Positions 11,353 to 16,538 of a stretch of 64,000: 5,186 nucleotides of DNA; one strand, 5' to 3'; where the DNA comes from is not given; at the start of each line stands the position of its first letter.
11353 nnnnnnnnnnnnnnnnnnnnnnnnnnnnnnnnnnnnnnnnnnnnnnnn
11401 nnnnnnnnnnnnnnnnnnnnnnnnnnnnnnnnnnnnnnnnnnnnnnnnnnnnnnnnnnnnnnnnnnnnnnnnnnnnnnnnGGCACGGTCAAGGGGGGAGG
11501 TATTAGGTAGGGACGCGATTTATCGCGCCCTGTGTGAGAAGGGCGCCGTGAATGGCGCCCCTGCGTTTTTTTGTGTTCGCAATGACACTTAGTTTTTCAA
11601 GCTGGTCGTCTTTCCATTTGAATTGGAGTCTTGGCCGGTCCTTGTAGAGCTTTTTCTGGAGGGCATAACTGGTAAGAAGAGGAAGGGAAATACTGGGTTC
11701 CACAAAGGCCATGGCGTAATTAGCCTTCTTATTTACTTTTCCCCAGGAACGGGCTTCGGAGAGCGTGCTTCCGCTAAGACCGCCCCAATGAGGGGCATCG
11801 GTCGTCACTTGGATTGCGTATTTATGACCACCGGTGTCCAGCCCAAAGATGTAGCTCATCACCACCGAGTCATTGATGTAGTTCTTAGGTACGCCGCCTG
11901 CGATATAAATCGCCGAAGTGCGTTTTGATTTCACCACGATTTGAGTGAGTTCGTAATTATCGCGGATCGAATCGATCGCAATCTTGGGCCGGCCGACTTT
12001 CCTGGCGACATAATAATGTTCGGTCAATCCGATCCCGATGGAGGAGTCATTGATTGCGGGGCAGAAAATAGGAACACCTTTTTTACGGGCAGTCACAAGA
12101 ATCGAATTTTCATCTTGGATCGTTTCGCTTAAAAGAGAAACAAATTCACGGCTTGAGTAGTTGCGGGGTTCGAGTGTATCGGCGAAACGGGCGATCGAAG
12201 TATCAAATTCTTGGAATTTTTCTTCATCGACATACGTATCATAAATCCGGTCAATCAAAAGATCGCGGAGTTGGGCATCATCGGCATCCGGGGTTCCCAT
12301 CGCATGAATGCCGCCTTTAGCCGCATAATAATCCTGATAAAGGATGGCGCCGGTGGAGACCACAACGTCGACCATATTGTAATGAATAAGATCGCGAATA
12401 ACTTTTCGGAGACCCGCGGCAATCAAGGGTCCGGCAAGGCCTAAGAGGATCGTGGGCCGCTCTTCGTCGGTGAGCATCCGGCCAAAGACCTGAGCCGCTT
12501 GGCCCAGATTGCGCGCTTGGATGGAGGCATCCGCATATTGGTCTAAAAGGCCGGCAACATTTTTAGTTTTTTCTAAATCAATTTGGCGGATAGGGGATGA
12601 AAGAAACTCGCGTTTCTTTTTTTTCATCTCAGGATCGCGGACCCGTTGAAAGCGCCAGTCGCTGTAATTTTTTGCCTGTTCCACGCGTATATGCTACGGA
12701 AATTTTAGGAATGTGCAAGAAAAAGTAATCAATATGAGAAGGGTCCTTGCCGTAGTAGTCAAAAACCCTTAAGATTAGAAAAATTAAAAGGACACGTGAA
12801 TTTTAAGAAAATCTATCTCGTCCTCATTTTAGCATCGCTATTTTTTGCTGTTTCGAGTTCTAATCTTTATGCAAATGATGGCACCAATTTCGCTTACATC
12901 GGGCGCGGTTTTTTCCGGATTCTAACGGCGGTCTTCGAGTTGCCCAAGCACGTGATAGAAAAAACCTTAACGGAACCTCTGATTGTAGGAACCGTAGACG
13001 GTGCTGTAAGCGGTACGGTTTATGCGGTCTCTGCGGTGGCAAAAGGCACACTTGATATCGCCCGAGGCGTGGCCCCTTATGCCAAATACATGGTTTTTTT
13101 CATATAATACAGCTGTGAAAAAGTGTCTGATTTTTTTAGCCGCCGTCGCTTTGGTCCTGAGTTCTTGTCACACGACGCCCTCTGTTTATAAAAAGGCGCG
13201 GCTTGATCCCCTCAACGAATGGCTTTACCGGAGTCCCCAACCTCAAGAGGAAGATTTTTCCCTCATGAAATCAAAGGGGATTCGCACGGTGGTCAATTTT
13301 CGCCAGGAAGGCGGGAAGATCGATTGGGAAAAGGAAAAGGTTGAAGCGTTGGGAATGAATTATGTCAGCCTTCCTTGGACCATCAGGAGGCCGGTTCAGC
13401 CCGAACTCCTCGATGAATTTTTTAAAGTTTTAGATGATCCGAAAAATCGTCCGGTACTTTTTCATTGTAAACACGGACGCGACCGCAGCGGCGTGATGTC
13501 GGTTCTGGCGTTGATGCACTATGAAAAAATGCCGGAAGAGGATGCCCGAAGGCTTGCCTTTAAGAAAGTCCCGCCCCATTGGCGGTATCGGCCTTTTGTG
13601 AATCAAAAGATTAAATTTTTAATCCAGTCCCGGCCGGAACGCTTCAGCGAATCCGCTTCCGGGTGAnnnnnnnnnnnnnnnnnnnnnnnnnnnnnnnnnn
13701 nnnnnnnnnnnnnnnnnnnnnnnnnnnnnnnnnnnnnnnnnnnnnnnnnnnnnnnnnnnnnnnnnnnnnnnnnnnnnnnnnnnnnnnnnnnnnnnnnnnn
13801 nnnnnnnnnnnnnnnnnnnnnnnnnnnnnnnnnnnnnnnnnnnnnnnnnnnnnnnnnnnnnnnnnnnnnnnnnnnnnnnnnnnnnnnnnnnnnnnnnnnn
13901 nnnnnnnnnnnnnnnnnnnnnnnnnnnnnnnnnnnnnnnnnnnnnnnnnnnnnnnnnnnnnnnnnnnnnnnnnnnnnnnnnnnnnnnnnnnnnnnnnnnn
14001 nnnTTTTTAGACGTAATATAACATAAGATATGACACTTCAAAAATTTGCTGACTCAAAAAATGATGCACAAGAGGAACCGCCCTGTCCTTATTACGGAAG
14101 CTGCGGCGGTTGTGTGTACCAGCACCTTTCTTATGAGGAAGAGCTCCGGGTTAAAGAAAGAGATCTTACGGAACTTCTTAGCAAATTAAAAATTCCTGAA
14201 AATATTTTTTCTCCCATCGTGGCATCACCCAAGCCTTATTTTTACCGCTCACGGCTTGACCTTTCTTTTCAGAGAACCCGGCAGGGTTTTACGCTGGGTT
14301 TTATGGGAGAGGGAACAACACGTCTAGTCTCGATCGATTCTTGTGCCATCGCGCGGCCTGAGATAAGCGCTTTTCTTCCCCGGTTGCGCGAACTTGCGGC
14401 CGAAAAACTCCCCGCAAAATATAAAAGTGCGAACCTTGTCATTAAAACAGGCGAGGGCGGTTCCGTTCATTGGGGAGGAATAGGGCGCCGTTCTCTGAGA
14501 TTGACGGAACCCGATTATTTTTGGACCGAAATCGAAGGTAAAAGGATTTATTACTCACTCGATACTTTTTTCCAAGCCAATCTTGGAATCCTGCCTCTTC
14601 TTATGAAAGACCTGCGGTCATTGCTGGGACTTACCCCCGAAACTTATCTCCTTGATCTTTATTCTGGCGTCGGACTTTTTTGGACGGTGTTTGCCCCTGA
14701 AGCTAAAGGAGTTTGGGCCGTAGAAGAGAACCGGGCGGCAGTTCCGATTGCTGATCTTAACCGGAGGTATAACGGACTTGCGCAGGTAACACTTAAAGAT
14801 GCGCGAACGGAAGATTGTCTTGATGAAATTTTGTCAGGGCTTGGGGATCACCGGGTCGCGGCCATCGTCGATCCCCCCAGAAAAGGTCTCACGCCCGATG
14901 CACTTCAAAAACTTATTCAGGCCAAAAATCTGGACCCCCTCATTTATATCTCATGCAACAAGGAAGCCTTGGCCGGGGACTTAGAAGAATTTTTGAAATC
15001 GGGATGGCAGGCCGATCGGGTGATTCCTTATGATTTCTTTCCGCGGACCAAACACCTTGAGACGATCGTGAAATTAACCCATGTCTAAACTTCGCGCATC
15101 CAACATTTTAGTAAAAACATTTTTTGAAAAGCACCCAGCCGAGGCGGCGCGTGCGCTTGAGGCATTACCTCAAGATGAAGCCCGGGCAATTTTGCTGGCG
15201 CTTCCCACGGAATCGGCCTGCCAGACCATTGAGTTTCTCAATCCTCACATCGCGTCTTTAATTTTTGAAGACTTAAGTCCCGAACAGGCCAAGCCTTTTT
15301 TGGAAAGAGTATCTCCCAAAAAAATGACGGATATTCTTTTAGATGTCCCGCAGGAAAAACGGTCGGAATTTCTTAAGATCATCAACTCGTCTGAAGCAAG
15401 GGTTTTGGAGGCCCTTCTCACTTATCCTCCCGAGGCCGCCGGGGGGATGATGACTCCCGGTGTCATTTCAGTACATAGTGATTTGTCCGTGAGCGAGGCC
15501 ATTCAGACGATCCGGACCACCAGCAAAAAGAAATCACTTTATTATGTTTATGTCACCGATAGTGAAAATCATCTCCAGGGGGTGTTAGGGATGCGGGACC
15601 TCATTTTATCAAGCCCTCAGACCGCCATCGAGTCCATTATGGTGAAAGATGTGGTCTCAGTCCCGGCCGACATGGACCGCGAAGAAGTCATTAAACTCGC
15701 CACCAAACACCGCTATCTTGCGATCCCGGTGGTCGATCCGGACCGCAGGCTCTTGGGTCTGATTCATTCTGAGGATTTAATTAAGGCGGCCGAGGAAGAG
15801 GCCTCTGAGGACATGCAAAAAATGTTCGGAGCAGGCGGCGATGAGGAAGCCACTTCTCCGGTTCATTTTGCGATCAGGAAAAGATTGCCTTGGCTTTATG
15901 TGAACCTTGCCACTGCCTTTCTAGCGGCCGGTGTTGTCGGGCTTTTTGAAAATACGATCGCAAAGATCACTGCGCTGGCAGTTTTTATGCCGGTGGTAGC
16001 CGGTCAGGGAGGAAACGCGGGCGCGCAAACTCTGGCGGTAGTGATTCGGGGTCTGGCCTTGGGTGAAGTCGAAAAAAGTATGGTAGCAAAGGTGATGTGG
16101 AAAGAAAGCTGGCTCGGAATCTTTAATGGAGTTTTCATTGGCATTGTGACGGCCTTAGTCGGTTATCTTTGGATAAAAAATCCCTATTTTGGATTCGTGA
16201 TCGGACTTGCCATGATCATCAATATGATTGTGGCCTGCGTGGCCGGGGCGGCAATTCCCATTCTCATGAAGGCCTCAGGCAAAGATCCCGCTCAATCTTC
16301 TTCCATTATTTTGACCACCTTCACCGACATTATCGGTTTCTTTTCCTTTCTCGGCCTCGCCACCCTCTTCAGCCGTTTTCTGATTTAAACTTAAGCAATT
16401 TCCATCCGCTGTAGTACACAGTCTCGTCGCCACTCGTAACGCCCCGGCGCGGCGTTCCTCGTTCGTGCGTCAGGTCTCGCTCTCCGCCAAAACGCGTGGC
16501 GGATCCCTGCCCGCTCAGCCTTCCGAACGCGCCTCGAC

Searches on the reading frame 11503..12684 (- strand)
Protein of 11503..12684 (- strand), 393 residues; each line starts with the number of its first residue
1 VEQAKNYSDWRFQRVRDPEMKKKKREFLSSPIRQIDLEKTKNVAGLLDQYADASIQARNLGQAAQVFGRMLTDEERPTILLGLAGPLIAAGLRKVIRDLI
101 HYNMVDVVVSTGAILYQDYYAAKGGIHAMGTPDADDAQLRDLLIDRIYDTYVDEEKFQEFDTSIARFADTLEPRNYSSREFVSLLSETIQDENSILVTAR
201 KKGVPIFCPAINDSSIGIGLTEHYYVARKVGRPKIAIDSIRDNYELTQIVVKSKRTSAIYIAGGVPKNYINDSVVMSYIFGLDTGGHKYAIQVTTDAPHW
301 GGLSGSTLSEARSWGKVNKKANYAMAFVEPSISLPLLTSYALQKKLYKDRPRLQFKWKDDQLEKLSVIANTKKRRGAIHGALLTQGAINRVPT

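Call 71: search_protein_families(library=pfam, proteins=[window:11503-12684:-], max_evalue=0.00001)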
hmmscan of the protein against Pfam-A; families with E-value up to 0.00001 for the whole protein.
window:11503-12684:- (393 aa): 1 family
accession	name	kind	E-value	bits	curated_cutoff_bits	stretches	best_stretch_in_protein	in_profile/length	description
PF01916.23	DS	-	5.3e-88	295.5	27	1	46-340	2-287/288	Deoxyhypusine synthase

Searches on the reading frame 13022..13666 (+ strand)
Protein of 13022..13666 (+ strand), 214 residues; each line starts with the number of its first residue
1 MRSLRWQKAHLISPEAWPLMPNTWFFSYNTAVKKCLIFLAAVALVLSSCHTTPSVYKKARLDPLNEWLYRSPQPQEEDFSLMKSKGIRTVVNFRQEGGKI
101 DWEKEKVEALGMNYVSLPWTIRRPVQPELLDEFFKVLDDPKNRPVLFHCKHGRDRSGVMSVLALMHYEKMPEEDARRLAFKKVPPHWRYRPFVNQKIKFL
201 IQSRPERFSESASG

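Call 33: search_protein_families(library=pfam, proteins=[window:13022-13666:+], max_evalue=0.001)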
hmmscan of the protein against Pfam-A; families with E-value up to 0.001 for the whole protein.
window:13022-13666:+ (214 aa): 8 families
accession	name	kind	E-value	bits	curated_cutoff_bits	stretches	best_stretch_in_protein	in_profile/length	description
PF22741.1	PTP-NADK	-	2.3e-12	47.1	27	1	67-159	29-124/163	DSP-PTPase phosphatase fused to NAD+ Kinase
PF13350.11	Y_phosphatase3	-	6.3e-11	43.1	22.2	1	68-165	28-151/240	Tyrosine phosphatase family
PF03162.18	Y_phosphatase2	-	1.3e-07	31.8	27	1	66-159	12-108/165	Tyrosine phosphatase family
PF14566.11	PTPlike_phytase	-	7.7e-07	29.8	27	1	100-165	90-156/158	Inositol hexakisphosphate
PF22785.1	Tc-R-P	-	8.2e-07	30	27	1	69-160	6-97/106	Polymorphic toxin system, DSP-PTPase phosphatase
PF22784.1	PTP-SAK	-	1.5e-05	25.5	27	1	73-172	18-117/153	Swiss Army Knife protein, DSP-PTPase phosphatase domain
PF00782.25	DSPc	-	3.8e-05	24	33.5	1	81-177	13-108/133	Dual specificity phosphatase, catalytic domain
PF04273.18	BLH_phosphatase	-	0.00053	20.7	26.1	0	68-157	9-100/110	Beta-lactamase hydrolase-like protein, phosphatase-like domain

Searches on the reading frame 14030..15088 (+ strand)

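Call 33: search_protein_families(library=pfam, proteins=[window:14030-15088:+], max_evalue=0.001)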
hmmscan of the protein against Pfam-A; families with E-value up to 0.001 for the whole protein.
window:14030-15088:+ (352 aa): 1 family
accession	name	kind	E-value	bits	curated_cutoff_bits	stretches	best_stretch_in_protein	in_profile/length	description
PF05958.17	tRNA_U5-meth_tr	-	1.8e-18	67.1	23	1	168-350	165-355/357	tRNA (Uracil-5-)-methyltransferase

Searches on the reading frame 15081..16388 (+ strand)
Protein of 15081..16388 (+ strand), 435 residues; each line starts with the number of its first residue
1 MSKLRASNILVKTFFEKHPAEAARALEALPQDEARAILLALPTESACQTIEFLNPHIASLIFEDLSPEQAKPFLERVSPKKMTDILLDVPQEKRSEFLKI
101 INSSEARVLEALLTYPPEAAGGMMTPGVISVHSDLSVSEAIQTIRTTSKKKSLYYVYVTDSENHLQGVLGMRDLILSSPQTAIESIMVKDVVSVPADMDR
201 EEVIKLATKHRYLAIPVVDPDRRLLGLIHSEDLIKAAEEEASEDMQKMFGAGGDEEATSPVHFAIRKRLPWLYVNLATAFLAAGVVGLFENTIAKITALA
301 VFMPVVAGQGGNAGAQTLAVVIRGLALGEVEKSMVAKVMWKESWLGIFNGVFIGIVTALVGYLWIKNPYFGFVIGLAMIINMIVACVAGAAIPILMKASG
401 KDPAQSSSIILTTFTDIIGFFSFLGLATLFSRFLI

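Call 33: search_protein_families(library=pfam, proteins=[window:15081-16388:+], max_evalue=0.001)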
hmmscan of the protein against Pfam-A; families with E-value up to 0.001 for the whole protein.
window:15081-16388:+ (435 aa): 3 families
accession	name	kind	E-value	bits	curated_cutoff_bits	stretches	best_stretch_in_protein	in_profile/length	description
PF01769.21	MgtE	-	7.2e-35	120.4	27.6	1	303-426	1-125/125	Divalent cation transporter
PF00571.33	CBS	-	2.8e-21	76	24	2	183-237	1-55/57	CBS domain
PF03448.22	MgtE_N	-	9.4e-19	68.3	25.9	1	18-118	2-102/102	MgtE intracellular N domain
